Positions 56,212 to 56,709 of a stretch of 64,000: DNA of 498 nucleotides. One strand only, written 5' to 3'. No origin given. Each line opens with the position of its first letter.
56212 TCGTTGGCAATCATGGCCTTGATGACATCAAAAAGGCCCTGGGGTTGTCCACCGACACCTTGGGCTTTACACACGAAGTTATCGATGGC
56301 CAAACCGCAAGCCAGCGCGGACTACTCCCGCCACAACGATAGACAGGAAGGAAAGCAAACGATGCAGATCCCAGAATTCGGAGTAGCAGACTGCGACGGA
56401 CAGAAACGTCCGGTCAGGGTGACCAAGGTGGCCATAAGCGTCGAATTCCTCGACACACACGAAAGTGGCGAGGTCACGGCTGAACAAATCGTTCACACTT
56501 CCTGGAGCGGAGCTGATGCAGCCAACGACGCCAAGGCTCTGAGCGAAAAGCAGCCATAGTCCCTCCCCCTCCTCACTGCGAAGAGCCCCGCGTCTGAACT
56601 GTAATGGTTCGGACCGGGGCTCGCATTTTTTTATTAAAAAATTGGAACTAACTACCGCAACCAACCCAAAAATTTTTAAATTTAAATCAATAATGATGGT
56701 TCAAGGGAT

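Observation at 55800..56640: Self-contained GC-rich operon of three small proteins with strong RBSs and its own terminator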

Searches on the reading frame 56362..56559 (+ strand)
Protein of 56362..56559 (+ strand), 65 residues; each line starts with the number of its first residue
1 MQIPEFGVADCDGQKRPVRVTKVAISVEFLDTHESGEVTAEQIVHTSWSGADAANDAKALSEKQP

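Call 11: search_protein_families(library=pfam, proteins=[window:56362-56556:+], max_evalue=10)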
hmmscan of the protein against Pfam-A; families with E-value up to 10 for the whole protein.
window:56362-56556:+ (65 aa): 0 families

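Call 12: search_protein_families(library=phrogs, proteins=[window:56362-56556:+], max_evalue=10)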
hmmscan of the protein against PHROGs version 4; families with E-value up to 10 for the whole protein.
window:56362-56556:+ (65 aa): 1 family
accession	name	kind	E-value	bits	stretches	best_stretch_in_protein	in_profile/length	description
phrog_35429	-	unknown function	0.16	13.8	1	15-47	35-66/95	-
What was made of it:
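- On Anti-phage defence or phage anti-defence genes: PHROGs gave only a 13.8-bit, E = 0.16 match (call 12).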

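Call 13: search_protein_families(library=padloc, proteins=[window:56362-56556:+], max_evalue=10)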
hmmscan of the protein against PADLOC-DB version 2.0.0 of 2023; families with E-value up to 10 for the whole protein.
window:56362-56556:+ (65 aa): 0 families

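Call 17: find_encoding_contigs(protein=window:56362-56559:+, flank=6000, max_places=8)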
Protein window:56362-56559:+ (65 aa): 2 contigs read that carry it; 2 places shown.
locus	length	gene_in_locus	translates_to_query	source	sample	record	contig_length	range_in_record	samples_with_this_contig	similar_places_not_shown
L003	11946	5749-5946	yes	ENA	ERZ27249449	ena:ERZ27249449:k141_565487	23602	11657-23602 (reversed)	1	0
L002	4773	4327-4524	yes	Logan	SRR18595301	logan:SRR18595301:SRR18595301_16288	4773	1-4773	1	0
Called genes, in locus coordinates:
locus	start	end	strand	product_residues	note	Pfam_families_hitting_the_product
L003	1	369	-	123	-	?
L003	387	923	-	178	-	PF08123:DOT1 (faint)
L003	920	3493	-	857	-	PF26449:DUF8128, PF01935:DUF87, PF02534:T4SS-DNA_transf, PF10412:TrwB_AAD_bind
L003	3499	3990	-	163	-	-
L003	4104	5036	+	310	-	PF01544:CorA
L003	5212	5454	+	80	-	-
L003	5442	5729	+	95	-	-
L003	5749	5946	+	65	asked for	-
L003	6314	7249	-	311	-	PF01207:Dus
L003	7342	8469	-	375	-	PF06925:MGDG_synth, PF00534:Glycos_transf_1, PF04101:Glyco_tran_28_C, PF13692:Glyco_trans_1_4 (weak)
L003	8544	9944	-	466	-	PF00133:tRNA-synt_1 (faint), PF01921:tRNA-synt_1f (faint), PF01406:tRNA-synt_1e, PF09334:tRNA-synt_1g, PF09190:DALR_2 (weak)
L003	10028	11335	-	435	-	PF08245:Mur_ligase_M, PF02875:Mur_ligase_C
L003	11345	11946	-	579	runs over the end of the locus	PF03717:PBP_dimer, PF00905:Transpeptidase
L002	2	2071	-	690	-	?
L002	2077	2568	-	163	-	-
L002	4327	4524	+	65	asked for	-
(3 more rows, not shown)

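Call 24: find_homologous_proteins(query=window:56362-56556:+, max_evalue=1)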
Query window:56362-56556:+ (65 aa): 1 proteins with E <= 1 among 1 candidates.
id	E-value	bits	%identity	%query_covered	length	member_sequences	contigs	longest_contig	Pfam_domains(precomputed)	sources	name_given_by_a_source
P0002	2.4e-35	136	100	100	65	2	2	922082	-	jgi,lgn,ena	jgi:hypothetical protein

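Call 48: search_solved_structures(query=A3, max_evalue=10, show_alignments=2)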
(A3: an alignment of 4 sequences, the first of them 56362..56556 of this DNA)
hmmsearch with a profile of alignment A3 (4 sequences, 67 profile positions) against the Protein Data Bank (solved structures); distinct sequences matched with E-value up to 10: 7.
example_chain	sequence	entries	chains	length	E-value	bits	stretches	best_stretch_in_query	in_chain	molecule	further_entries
8crx_I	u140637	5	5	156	0.067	16.3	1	13-58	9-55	30S ribosomal protein S7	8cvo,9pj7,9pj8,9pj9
9t0z_R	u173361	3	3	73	0.56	13.3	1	32-64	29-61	Small ribosomal subunit protein bS18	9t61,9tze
3p8d_A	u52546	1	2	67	0.96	12.6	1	15-51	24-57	Medulloblastoma antigen MU-MB-50.72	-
7awz_A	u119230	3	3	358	1.2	12.3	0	22-35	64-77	Scone-E | SconeE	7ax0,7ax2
7awy_A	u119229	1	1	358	1.3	12.2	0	22-35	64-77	Scone-R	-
3unb_H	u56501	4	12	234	1.4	12.1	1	35-62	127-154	Proteasome subunit beta type-7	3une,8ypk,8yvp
8fz5_I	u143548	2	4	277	1.7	11.8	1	35-62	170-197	Proteasome subunit beta type-7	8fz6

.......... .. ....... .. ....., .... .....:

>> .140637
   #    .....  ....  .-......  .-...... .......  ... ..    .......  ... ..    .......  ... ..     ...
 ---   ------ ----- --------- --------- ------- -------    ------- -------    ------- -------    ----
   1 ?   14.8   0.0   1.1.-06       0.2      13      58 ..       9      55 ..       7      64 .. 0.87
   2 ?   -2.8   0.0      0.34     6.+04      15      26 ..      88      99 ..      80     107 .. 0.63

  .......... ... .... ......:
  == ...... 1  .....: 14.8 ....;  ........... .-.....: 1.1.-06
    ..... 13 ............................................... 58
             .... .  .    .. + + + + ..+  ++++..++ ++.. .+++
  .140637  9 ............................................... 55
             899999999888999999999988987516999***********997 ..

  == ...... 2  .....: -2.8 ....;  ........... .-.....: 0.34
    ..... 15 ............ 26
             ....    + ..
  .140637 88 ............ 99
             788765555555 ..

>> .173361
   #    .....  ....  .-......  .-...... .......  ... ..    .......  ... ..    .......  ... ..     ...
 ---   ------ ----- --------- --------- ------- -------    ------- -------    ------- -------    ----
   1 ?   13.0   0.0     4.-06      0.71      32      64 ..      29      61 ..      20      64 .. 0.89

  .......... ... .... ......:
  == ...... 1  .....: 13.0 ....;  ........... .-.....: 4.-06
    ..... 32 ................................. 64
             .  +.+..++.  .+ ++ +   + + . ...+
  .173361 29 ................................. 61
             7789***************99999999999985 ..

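Call 50: search_protein_families(library=ncbifam, proteins=[window:56362-56556:+], max_evalue=10)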
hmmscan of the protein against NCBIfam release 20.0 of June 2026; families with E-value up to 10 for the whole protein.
window:56362-56556:+ (65 aa): 0 families

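Call 56: find_homologous_proteins(query=A6, max_evalue=0.01)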
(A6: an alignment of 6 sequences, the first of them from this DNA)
Query A6 (6 sequences) (65 aa, profile of the alignment): 65 proteins with E <= 0.01 among 1268 candidates.
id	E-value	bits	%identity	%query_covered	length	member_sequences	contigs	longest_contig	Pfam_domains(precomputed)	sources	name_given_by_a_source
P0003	4.0e-43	164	59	26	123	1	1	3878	-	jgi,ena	-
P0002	1.0e-19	89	100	100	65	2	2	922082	-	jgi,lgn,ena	jgi:hypothetical protein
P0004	1.5e-17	82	52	97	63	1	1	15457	-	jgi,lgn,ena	-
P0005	4.7e-15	74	41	49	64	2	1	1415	-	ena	-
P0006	2.1e-13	68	-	-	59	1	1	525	-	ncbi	-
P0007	3.7e-13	67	-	-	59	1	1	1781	-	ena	-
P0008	7.4e-13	66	-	-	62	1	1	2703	-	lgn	-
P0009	2.2e-12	65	-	-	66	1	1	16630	-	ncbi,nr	ncbi:MAG: hypothetical protein GY851_19565 [bacterium]|nr:hypothetical protein [bacterium]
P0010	1.1e-11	63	-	-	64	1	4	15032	-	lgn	-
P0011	1.2e-11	63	-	-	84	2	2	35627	-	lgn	-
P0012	1.3e-11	62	-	-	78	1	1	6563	-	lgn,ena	-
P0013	1.5e-11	62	-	-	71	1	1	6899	-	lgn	-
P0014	1.6e-11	62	-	-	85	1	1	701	-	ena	-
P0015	1.7e-11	62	-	-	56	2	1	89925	-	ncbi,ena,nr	ncbi:MAG: hypothetical protein GWP08_08355 [Nitrospiraceae bacterium]|nr:hypothetical protein [Nitro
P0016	2.3e-11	62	-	-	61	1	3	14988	-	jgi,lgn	jgi:hypothetical protein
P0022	4.0e-11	61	-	-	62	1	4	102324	-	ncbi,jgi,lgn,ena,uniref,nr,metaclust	ncbi:MAG: hypothetical protein A2729_04360 [Candidatus Buchananbacteria bacterium RIFCSPHIGHO2_01_FU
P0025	8.7e-11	60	-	-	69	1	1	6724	-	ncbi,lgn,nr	ncbi:MAG: hypothetical protein JXR94_00495 [Candidatus Hydrogenedentes bacterium]|nr:hypothetical pr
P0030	1.3e-10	59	-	-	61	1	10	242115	-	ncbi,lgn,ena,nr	ncbi:MAG: hypothetical protein CMI53_00185 [Parcubacteria group bacterium]|nr:hypothetical protein [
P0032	1.4e-10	59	-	-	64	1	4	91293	-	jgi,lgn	jgi:hypothetical protein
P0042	9.8e-10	56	-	-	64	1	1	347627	-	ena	-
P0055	9.0e-8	50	-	-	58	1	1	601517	-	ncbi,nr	ncbi:MAG: hypothetical protein HUU49_01145 [Candidatus Buchananbacteria bacterium]|nr:hypothetical p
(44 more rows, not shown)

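Call 58: find_encoding_contigs(protein=P0022, flank=4000, max_places=3)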
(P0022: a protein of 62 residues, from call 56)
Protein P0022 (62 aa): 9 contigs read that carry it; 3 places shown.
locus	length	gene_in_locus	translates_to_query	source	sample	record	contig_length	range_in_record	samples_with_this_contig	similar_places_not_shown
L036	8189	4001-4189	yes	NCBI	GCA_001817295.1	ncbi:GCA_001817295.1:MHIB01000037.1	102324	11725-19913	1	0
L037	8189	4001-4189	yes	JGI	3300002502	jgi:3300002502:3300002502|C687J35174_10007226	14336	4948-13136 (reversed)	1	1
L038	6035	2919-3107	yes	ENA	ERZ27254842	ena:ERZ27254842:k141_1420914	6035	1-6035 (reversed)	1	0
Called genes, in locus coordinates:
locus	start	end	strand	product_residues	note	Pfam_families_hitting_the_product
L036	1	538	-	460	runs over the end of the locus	PF01935:DUF87 (weak), PF02534:T4SS-DNA_transf (weak), PF12696:TraG-D_C (faint), PF10412:TrwB_AAD_bind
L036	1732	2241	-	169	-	-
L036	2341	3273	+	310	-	PF01544:CorA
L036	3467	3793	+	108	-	-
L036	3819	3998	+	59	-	-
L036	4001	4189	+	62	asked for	-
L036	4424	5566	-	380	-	PF06925:MGDG_synth, PF00534:Glycos_transf_1, PF13692:Glyco_trans_1_4 (weak), PF04101:Glyco_tran_28_C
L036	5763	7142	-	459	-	PF01406:tRNA-synt_1e, PF09334:tRNA-synt_1g (faint)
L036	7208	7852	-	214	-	PF01066:CDP-OH_P_transf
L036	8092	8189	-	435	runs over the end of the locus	PF08245:Mur_ligase_M, PF02875:Mur_ligase_C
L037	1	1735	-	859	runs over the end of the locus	PF26449:DUF8128, PF02534:T4SS-DNA_transf (faint), PF01935:DUF87 (weak), PF10412:TrwB_AAD_bind, PF12696:TraG-D_C (faint)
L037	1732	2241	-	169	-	-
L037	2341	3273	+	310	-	PF01544:CorA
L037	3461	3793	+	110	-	-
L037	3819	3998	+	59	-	-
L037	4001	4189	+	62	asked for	-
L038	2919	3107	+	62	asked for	-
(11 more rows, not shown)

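Call 59: find_encoding_contigs(protein=P0055, flank=4000, max_places=2)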
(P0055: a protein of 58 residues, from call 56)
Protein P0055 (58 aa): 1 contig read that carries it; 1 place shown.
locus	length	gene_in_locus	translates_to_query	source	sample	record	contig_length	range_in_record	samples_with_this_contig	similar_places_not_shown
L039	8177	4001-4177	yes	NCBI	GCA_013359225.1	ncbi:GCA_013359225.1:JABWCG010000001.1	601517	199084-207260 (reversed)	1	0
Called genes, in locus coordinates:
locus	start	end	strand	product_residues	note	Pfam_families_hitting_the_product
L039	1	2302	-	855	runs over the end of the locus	PF26449:DUF8128, PF02534:T4SS-DNA_transf, PF01935:DUF87 (weak), PF10412:TrwB_AAD_bind, PF12696:TraG-D_C (weak)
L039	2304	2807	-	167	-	-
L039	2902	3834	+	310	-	PF01544:CorA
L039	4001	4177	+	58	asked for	-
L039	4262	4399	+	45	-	-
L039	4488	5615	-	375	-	PF06925:MGDG_synth, PF00534:Glycos_transf_1, PF04101:Glyco_tran_28_C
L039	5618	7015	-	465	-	PF01406:tRNA-synt_1e, PF09334:tRNA-synt_1g (faint)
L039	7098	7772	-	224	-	PF01066:CDP-OH_P_transf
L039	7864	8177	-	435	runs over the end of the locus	PF08245:Mur_ligase_M, PF02875:Mur_ligase_C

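Call 60: find_encoding_contigs(protein=P0030, flank=4000, max_places=3)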
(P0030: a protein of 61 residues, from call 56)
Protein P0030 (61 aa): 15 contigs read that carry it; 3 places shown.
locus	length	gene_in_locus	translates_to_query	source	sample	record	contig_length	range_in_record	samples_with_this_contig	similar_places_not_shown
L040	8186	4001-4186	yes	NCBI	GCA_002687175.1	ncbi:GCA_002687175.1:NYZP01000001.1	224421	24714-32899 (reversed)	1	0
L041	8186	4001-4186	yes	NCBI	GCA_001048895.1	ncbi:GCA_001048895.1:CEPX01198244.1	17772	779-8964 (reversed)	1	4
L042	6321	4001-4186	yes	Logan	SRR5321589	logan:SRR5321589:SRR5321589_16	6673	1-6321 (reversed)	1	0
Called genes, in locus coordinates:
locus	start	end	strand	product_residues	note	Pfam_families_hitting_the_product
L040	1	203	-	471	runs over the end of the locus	PF24568:CC_PcsB (weak), PF01551:Peptidase_M23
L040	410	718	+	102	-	-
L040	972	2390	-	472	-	PF00749:tRNA-synt_1c, PF19269:Anticodon_2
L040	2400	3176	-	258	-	PF03808:Glyco_tran_WecG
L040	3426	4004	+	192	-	-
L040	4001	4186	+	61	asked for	-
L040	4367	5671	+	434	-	-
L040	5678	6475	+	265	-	PF02900:LigB, PF01875:Memo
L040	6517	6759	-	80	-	-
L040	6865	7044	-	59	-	-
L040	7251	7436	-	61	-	-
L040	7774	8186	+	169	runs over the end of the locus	PF01327:Pep_deformylase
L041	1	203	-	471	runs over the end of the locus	PF24568:CC_PcsB (weak), PF01551:Peptidase_M23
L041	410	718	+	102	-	-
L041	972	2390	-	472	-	PF00749:tRNA-synt_1c, PF19269:Anticodon_2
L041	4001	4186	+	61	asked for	-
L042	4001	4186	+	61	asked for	-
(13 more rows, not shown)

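Call 61: find_encoding_contigs(protein=P0015, flank=4000, max_places=2)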
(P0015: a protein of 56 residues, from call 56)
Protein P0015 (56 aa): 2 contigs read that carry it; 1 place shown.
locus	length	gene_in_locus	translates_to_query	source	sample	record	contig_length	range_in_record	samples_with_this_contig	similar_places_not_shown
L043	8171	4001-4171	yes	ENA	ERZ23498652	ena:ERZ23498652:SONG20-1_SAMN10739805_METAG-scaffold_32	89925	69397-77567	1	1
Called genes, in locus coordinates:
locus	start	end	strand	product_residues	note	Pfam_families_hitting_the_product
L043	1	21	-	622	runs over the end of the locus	PF14238:DUF4340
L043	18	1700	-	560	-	PF23357:DUF7088, PF09822:ABC_transp_aux, PF14258:DUF4350 (faint)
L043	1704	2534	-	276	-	PF01061:ABC2_membrane, PF12679:ABC2_membrane_2, PF12698:ABC2_membrane_3, PF13346:ABC2_membrane_5 (weak)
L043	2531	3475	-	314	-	PF00005:ABC_tran, PF13304:AAA_21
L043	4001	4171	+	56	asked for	-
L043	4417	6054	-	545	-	PF00118:Cpn60_TCP1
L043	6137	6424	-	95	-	PF00166:Cpn10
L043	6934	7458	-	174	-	PF00383:dCMP_cyt_deam_1, PF14437:MafB19-deam, PF14439:Bd3614-deam (weak)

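Call 68: find_related_loci(query=A3, collection=viral_contigs, flank=3000)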
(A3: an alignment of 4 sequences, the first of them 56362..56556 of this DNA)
Query A3 (65 aa) in viral_contigs; peptide patterns used: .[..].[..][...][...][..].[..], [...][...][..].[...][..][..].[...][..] (x = any residue, [..] = any of these).
148 stretches matched a pattern, but none encodes a relative of the query by tblastn (E <= 1e-3).

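Call 72: find_related_loci(query=P0025, collection=viral_contigs, flank=3000)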
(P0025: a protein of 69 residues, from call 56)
Query P0025 (69 aa) in viral_contigs; peptide patterns used: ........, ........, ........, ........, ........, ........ (x = any residue, [..] = any of these).
42 stretches matched a pattern, but none encodes a relative of the query by tblastn (E <= 1e-3).

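Call 76: predict_structure(alignment_id=A7)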
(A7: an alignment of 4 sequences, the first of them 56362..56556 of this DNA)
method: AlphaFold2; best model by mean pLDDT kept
length: 65 residues; sequences in the alignment: 4
mean_pLDDT: 77.6   pTM: 0.57
mean pLDDT of the five models: 77.6, 71.6, 67.8, 64.6, 58.9
residues with pLDDT >= 90: 0; 70-90: 55; 50-70: 10; < 50: 0
segments of 3 or more residues with pLDDT < 50: none
pLDDT, mean of each block of 10 residues (from residue 1): 76 84 77 82 77 76 65
secondary structure, 60 per line:
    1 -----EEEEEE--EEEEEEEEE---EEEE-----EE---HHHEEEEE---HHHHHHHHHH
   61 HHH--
elements in order: E6-11 E14-22 E26-29 E43-47 H51-63
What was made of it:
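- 56362..56559 (+): ORF3: 65 aa, acidic (pI 4.7); a member of the 'A' family (F-G-V-x4-G-x2-R-P-V-x-V ... D). Predicted small beta-sheet or barrel plus a C-terminal helix. The AF2 model has pLDDT 78 (call 76).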

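Call 77: search_protein_representatives(alignment_id=A7)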
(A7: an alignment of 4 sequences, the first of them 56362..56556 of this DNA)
Query: 4 sequences, 65 profile positions. Proteins with E-value up to 0.001 (for the whole library): 9; up to 1e-10: 4; up to 1e-30: 0. The best 9 are listed.
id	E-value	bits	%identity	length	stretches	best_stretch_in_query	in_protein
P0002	1.7e-30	120.6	-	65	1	1-65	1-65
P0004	2.1e-28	113.9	-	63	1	1-63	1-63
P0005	2.0e-24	101.1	-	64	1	3-61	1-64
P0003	2.1e-24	101.1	-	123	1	2-63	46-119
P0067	7.5e-09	51.3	-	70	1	5-62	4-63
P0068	4.6e-05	39.1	-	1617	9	7-30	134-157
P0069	1.5e-04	37.5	-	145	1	1-44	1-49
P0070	4.7e-04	35.9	-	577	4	11-54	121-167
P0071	7.6e-04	35.2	-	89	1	5-58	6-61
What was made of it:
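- Closest known: Uncharacterised 'Z' family. Different: Z occurs in many phyla (Hydrogenedentes, Nitrospiraceae, Parcubacteria) as a lone gene, whereas ORF1, ORF2 and A are confined to this locus (calls 56, 77).
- The families are restricted to one locus in one lineage, with 7 true A proteins among 1.84 billion representatives (call 77).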

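Call 81: find_encoding_contigs(protein=P0069, flank=4000, max_places=3)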
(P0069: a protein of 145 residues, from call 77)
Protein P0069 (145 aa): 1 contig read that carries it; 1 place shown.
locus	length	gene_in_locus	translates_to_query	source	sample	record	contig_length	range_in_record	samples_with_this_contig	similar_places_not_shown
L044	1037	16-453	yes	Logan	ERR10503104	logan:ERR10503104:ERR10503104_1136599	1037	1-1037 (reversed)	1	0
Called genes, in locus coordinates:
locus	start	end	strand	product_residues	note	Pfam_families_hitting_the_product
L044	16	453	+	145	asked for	-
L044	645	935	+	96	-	-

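Call 82: fold_search(model_id=the predicted structure, library=pdb)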
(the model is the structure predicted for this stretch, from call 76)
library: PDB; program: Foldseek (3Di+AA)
matches with E <= 10: 546; with E <= 0.001: 0
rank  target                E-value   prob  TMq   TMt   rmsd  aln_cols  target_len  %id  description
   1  6kco_E                8.6e-02  0.96  0.58  0.48   4.2        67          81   22  Shuguo PWWP in complex with ssDNA (released 2020-07-01)
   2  6kcp_A                9.8e-02  0.96  0.58  0.47   5.0        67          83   19  Shuguo PWWP in complex with ssDNA (released 2020-07-01)
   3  6kco_F                9.8e-02  0.96  0.58  0.47   4.1        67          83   22  Shuguo PWWP in complex with ssDNA (released 2020-07-01)
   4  6kco_H                1.3e-01  0.92  0.57  0.48   4.2        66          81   23  Shuguo PWWP in complex with ssDNA (released 2020-07-01)
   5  6kco_G                1.4e-01  0.92  0.57  0.48   4.2        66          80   23  Shuguo PWWP in complex with ssDNA (released 2020-07-01)
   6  6kco_M                1.7e-01  0.91  0.58  0.48   4.0        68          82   22  Shuguo PWWP in complex with ssDNA (released 2020-07-01)
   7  6kco_D                2.0e-01  0.90  0.58  0.48   4.1        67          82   22  Shuguo PWWP in complex with ssDNA (released 2020-07-01)
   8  4rxj                  2.1e-01  0.75  0.53  0.34   6.1        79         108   10  crystal structure of WHSC1L1-PWWP2 (released 2015-01-28)
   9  6kcp_D                2.2e-01  0.90  0.59  0.47   4.1        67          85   22  Shuguo PWWP in complex with ssDNA (released 2020-07-01)
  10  6kco_A                2.4e-01  0.84  0.57  0.47   4.2        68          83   22  Shuguo PWWP in complex with ssDNA (released 2020-07-01)
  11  6kcp_B                2.4e-01  0.84  0.56  0.45   4.4        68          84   22  Shuguo PWWP in complex with ssDNA (released 2020-07-01)
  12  6kd6_B                2.6e-01  0.89  0.58  0.46   4.1        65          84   23  Shuguo PWWP domain (released 2020-07-01)
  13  6kd6_D                2.6e-01  0.87  0.57  0.48   4.0        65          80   23  Shuguo PWWP domain (released 2020-07-01)
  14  6kco_I                3.1e-01  0.82  0.57  0.48   4.2        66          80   23  Shuguo PWWP in complex with ssDNA (released 2020-07-01)
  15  6kco_C                3.1e-01  0.82  0.57  0.48   4.2        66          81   23  Shuguo PWWP in complex with ssDNA (released 2020-07-01)
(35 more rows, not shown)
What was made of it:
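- Closest known: SH3-like small beta-barrels with a C-terminal helix. Same: The ORF3 model has 4-5 beta strands followed by one helix in about 65 aa. All top Foldseek matches belong to this fold class (call 82).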
